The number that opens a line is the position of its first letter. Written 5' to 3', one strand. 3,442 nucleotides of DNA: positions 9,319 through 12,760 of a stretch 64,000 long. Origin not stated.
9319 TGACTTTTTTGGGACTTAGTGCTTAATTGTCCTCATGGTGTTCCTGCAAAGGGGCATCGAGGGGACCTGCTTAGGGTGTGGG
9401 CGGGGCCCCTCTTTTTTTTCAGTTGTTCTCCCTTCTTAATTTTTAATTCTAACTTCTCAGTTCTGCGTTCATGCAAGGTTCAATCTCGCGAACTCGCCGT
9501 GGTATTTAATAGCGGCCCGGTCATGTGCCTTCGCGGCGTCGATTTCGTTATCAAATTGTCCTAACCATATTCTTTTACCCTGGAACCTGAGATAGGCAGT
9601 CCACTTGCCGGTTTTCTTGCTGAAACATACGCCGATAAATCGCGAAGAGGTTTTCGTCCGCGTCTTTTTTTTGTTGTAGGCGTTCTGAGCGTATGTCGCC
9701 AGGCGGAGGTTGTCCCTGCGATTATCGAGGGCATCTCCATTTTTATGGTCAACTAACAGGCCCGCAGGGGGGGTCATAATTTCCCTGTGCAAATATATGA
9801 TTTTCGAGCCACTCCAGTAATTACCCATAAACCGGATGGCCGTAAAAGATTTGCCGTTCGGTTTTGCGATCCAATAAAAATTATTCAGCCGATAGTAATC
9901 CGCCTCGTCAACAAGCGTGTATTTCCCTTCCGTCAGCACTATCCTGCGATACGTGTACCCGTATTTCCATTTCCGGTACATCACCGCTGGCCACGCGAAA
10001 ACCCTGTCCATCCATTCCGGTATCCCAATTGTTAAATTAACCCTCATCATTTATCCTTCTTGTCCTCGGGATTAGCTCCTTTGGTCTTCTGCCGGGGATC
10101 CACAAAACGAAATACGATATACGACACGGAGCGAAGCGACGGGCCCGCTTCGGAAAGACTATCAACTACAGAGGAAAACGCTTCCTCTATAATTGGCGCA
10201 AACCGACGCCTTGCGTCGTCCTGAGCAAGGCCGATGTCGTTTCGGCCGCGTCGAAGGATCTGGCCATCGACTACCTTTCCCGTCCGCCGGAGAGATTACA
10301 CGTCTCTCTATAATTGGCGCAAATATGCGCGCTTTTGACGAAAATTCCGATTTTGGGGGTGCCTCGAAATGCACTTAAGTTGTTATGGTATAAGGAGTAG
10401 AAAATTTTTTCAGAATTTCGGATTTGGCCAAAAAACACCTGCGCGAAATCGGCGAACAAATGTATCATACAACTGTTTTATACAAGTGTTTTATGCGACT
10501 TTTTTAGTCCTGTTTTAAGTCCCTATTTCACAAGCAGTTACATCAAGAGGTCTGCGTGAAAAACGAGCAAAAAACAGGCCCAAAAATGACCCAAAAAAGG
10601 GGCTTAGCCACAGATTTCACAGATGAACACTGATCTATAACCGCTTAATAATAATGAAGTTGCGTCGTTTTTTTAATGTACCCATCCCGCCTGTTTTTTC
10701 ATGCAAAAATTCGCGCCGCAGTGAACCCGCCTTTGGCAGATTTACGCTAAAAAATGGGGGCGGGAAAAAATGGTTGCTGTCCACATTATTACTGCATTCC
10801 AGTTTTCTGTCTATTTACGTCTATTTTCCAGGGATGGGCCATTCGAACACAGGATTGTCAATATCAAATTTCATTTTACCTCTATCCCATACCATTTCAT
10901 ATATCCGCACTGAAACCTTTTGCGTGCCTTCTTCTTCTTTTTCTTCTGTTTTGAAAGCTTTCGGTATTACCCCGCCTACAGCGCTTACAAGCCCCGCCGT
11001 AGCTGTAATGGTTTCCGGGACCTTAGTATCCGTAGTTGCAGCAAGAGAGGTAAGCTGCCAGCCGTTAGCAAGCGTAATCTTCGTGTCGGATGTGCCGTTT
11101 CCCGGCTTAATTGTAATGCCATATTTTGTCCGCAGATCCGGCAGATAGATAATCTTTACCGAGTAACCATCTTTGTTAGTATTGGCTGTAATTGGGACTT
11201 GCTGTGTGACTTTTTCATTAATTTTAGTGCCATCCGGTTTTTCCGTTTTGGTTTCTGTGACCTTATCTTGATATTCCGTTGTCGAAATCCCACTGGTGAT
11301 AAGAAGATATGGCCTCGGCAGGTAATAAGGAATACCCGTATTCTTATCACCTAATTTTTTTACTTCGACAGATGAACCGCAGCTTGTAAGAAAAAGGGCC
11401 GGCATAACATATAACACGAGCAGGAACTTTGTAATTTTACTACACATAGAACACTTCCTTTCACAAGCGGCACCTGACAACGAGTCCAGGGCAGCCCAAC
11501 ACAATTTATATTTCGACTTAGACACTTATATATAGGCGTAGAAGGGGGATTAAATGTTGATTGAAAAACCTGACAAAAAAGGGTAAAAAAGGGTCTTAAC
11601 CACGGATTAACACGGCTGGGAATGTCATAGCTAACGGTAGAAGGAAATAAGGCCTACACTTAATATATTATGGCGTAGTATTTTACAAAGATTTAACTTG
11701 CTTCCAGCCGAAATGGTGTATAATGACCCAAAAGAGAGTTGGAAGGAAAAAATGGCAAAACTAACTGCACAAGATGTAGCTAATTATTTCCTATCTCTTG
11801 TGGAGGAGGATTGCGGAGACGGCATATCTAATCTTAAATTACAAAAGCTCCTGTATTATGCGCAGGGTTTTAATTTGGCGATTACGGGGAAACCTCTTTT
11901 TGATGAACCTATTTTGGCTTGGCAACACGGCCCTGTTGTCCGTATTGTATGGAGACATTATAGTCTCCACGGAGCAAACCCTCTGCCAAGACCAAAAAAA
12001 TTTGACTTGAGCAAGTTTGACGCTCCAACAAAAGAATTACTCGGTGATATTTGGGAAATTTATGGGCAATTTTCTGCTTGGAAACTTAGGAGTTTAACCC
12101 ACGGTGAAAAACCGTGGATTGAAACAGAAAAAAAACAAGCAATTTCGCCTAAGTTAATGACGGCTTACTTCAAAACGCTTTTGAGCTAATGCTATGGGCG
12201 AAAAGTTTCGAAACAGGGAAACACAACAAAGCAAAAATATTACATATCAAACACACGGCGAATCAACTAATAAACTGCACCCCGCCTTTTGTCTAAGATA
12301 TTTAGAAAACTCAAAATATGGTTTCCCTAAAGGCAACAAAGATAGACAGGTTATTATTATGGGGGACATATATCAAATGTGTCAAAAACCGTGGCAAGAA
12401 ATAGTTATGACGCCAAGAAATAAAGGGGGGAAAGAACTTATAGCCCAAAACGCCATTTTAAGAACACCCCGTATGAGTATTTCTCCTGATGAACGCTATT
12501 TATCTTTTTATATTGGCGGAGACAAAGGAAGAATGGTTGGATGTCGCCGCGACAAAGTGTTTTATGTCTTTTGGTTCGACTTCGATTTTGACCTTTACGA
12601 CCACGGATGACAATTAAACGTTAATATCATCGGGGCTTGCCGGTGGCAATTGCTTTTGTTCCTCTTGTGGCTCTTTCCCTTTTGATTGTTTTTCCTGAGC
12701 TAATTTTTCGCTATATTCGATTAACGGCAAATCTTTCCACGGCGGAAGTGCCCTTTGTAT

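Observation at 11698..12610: Panacea (DUF4065) antitoxin-type gene paired with an unrecognisable 138-aa partner: candidate new toxin family riding on the IS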

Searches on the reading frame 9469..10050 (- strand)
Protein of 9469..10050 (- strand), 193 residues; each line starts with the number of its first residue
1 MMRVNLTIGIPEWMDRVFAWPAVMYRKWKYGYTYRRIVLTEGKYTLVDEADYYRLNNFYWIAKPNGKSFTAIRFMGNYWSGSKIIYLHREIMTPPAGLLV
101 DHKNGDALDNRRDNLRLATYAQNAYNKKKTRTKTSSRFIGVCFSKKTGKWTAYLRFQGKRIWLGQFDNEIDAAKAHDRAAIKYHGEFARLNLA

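Call 3: search_protein_families(library=pfam, proteins=[window:9469-10050:-], max_evalue=0.1)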
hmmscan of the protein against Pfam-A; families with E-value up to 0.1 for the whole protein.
window:9469-10050:- (193 aa): 2 families
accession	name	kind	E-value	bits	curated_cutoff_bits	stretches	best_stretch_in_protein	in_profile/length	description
PF00847.26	AP2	-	1.8e-10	41.4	33.3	1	136-185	1-53/54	AP2 domain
PF13392.12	HNH_3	-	8.1e-10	38.6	24.8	1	95-124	16-45/46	HNH endonuclease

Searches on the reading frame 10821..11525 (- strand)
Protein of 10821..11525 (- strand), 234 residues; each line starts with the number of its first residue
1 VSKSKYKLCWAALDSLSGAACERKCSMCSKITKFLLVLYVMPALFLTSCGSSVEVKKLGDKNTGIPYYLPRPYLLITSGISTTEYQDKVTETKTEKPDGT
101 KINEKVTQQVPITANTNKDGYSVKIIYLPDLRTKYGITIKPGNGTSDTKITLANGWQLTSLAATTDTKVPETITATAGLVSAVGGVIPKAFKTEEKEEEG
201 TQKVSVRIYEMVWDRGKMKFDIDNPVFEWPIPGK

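Call 3: search_protein_families(library=pfam, proteins=[window:10821-11525:-], max_evalue=0.1)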
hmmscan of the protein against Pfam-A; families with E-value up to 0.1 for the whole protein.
window:10821-11525:- (234 aa): 1 family
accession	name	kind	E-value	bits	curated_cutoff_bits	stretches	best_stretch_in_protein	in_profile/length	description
PF06988.16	NifT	-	0.014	15.6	22.6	1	147-175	36-64/64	NifT/FixU protein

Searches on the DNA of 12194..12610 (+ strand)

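Call 38: search_dna_similar(query=L002:2528-3405:+, collection=ecoli_genomes, mode=near, max_rows=8)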
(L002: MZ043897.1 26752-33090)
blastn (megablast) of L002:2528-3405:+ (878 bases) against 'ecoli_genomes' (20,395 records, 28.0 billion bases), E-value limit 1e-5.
Records with a match: 34; places in all: 34; records where one place covers at least 80% of the query: 34.
Genomes with a match: 34 of 5426; with a place that covers at least 80% of the query: 34. Places per genome that has any: lowest 1, median 1, highest 1. On chromosomes: 34 places; on plasmids: 0.
Best place of each record, by identity: >=99% 34.
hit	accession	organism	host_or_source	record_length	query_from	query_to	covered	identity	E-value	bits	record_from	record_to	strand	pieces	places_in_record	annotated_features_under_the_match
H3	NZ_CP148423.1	Escherichia coli strain Z1323CEC0015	Chicken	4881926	1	878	100%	100.0%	0e+0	1622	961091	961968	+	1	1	Panacea domain-containing protein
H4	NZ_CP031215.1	Escherichia coli strain Es_ST80_L1_NDM_10_2017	Homo sapiens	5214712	1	878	100%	99.9%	0e+0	1616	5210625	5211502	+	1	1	Panacea domain-containing protein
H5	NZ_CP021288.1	Escherichia coli strain PA45B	Homo sapiens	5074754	1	878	100%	99.9%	0e+0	1616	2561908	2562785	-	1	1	Panacea domain-containing protein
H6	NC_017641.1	Escherichia coli UMNK88 strain UMNK88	porcine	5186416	1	878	100%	99.9%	0e+0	1616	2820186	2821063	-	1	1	Panacea domain-containing protein | hypothetical protein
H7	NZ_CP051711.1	Escherichia coli strain SCU-123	Homo sapiens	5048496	1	878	100%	99.9%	0e+0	1616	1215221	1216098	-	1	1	Panacea domain-containing protein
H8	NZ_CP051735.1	Escherichia coli strain SCU-108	Homo sapiens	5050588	1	878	100%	99.9%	0e+0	1616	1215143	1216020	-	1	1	Panacea domain-containing protein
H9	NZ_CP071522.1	Escherichia coli strain UPEC129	Homo sapiens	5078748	1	878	100%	99.9%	0e+0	1616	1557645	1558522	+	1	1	Panacea domain-containing protein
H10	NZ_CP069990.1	Escherichia coli strain FDAARGOS_1304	Homo sapiens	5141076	1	878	100%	99.9%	0e+0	1616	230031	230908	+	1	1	Panacea domain-containing protein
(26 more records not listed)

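Call 41: get_annotated_region(hit=H6, flank=6000)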
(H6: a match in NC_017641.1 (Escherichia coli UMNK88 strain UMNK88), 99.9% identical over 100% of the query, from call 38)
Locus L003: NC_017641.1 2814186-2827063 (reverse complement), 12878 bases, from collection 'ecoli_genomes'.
description: Escherichia coli UMNK88, complete sequence
organism: Escherichia coli UMNK88 strain UMNK88 (NCBI taxid 696406)
replicon: chromosome; assembly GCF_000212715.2
host: porcine; source: porcine neonatal diarrhea; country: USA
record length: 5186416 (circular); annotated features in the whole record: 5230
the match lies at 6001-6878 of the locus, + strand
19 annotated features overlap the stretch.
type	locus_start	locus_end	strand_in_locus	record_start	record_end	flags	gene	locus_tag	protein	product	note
CDS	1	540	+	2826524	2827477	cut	-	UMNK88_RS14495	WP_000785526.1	tail needle knob protein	-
CDS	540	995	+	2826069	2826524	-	-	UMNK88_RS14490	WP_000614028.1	DUF2824 family protein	-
CDS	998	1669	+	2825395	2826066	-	-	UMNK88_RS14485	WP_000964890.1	hypothetical protein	-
CDS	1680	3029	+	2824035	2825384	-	-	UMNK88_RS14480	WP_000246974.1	DNA transfer protein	-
CDS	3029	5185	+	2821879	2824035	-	-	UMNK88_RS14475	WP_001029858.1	hypothetical protein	-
CDS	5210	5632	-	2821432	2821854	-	-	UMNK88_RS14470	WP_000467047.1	hypothetical protein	-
CDS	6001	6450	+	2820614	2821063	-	-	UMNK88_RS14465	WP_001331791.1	Panacea domain-containing protein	-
CDS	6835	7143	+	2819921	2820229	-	-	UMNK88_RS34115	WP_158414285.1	hypothetical protein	-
CDS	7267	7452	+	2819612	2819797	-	-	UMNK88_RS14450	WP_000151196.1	hypothetical protein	-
CDS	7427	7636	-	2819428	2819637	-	-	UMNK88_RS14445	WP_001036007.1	hypothetical protein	-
CDS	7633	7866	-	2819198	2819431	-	-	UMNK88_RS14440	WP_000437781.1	hypothetical protein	-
CDS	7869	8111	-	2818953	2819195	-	-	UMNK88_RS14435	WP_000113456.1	Arc family DNA-binding protein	-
CDS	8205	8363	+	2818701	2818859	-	-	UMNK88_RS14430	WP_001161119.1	Arc family DNA-binding protein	-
CDS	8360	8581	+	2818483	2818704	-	-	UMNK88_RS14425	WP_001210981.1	hypothetical protein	-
CDS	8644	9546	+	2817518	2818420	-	-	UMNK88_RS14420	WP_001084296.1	phage antirepressor Ant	-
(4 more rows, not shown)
